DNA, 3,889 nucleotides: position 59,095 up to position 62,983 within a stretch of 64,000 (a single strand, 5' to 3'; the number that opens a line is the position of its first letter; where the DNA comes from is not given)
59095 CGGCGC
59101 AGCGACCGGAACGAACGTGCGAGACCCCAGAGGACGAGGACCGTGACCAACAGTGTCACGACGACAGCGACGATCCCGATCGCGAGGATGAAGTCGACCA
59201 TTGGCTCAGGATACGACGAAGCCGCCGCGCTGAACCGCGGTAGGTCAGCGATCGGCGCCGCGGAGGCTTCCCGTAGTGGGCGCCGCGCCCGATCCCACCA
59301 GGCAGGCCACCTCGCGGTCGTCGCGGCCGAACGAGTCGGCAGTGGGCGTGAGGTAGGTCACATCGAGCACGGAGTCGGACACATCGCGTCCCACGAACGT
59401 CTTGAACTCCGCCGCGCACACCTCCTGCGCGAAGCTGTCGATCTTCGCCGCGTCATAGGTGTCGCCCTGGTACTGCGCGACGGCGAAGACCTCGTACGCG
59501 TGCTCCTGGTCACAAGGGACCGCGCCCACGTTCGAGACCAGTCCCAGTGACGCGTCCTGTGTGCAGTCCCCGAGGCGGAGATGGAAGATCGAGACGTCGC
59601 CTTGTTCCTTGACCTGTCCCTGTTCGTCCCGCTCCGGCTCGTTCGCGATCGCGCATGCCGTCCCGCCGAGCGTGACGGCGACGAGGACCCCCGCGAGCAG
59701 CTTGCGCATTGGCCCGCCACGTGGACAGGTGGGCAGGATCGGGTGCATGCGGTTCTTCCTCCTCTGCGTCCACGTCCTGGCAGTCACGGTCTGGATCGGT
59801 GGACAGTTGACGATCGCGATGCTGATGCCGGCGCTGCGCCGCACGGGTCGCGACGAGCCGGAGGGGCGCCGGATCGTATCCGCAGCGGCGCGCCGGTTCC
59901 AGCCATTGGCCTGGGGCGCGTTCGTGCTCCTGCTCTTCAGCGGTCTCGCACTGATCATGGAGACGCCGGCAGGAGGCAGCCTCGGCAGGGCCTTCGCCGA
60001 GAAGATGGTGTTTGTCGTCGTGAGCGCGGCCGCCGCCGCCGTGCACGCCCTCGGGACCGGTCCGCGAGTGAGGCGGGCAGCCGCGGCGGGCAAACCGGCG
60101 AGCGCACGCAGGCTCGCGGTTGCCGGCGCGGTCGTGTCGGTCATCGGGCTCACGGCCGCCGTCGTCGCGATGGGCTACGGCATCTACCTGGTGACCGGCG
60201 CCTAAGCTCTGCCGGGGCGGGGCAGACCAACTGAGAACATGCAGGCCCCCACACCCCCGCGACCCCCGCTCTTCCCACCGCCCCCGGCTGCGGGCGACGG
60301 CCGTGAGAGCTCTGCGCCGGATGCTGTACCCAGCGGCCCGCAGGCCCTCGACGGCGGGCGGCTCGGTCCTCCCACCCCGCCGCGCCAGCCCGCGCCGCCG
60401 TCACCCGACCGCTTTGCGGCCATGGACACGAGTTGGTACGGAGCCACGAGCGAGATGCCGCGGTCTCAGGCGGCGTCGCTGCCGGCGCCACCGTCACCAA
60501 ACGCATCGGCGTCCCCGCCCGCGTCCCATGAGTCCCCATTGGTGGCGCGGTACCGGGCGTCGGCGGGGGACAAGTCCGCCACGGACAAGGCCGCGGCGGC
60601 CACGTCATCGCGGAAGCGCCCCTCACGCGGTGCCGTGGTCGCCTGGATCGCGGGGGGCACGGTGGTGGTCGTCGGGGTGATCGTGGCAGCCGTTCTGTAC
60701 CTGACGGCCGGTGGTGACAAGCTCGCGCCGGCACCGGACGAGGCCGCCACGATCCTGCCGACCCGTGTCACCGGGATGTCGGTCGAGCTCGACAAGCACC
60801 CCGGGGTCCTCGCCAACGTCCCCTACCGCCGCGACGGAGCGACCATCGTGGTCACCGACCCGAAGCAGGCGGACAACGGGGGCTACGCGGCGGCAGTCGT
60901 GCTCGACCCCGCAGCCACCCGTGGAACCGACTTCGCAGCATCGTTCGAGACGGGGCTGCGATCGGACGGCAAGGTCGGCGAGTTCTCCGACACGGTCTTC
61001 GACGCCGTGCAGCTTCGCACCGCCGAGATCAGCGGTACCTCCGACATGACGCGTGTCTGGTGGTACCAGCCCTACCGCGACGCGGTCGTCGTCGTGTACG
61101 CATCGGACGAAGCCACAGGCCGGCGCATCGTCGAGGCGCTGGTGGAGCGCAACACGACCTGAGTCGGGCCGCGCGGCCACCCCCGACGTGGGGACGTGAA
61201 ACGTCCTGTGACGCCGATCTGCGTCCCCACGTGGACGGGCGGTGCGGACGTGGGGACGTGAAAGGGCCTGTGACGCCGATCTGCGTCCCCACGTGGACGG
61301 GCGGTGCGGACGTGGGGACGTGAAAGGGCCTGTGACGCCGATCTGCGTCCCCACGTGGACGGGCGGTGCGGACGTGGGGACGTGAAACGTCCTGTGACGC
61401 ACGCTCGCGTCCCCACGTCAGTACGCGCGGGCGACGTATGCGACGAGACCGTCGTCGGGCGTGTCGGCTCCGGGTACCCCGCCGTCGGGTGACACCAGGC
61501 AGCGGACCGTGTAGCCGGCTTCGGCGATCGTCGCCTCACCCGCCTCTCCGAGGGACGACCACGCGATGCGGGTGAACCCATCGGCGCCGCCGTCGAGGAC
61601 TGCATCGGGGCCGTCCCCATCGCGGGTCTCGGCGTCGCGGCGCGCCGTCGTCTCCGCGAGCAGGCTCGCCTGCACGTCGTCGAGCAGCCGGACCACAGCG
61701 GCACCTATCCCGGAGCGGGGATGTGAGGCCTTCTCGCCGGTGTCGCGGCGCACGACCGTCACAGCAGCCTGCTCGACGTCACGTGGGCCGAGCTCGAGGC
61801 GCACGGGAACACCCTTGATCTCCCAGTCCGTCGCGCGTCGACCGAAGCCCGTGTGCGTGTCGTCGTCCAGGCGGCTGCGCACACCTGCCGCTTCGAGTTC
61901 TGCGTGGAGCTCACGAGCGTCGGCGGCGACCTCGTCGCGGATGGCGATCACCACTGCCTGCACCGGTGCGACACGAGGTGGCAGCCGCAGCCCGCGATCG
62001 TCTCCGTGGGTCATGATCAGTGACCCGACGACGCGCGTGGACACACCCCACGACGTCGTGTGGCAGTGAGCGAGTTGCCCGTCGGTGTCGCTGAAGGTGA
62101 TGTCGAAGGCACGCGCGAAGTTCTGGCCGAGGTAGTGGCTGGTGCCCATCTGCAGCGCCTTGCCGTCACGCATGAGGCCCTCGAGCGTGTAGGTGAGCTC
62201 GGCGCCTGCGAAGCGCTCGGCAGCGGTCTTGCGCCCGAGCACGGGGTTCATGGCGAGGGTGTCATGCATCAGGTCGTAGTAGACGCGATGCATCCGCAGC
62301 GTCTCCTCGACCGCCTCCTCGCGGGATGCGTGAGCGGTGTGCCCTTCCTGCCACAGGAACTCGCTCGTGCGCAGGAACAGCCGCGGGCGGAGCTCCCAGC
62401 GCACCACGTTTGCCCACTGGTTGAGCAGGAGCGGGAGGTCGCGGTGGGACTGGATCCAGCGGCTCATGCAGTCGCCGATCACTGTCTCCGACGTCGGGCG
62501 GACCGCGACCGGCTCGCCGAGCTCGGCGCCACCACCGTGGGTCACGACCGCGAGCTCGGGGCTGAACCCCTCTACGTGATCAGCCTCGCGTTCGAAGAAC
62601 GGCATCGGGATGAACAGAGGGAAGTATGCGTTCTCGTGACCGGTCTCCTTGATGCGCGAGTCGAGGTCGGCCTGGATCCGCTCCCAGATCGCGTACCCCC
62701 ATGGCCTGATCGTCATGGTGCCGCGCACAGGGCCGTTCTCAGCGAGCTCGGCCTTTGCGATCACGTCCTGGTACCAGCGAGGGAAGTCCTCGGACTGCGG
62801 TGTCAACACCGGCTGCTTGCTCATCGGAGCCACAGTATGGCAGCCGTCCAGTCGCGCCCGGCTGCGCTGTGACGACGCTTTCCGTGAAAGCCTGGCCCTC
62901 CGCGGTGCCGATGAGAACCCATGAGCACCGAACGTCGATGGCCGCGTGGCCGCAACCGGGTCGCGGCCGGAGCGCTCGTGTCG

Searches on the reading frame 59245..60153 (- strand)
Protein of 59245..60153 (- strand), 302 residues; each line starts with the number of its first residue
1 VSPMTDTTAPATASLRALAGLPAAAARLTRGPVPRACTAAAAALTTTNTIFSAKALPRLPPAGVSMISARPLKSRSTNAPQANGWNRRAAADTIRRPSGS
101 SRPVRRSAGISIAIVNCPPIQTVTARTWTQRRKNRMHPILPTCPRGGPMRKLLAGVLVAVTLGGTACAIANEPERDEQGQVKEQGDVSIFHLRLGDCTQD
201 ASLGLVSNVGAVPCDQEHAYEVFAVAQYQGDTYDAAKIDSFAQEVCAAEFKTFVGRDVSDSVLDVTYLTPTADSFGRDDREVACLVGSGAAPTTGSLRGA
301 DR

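Call 67: search_protein_families(library=pfam, proteins=[window:59245-60153:-], max_evalue=0.001)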
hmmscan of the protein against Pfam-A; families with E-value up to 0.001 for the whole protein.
window:59245-60153:- (302 aa): 1 family
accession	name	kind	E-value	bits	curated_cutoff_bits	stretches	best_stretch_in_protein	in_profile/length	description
PF13845.11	Septum_form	-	2.3e-08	34.3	25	1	195-301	2-124/227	Septum formation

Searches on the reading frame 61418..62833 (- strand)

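Call 67: search_protein_families(library=pfam, proteins=[window:61418-62833:-], max_evalue=0.001)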
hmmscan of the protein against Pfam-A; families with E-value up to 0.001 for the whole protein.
window:61418-62833:- (471 aa): 2 families
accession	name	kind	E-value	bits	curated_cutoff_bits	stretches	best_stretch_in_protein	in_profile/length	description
PF03129.25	HGTP_anticodon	-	8.5e-16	58.3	21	1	292-374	1-85/94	Anticodon binding domain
PF00587.30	tRNA-synt_2b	-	1.3e-13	51.8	29.3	1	106-273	8-176/179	tRNA synthetase class II core domain (G, H, P, S and T)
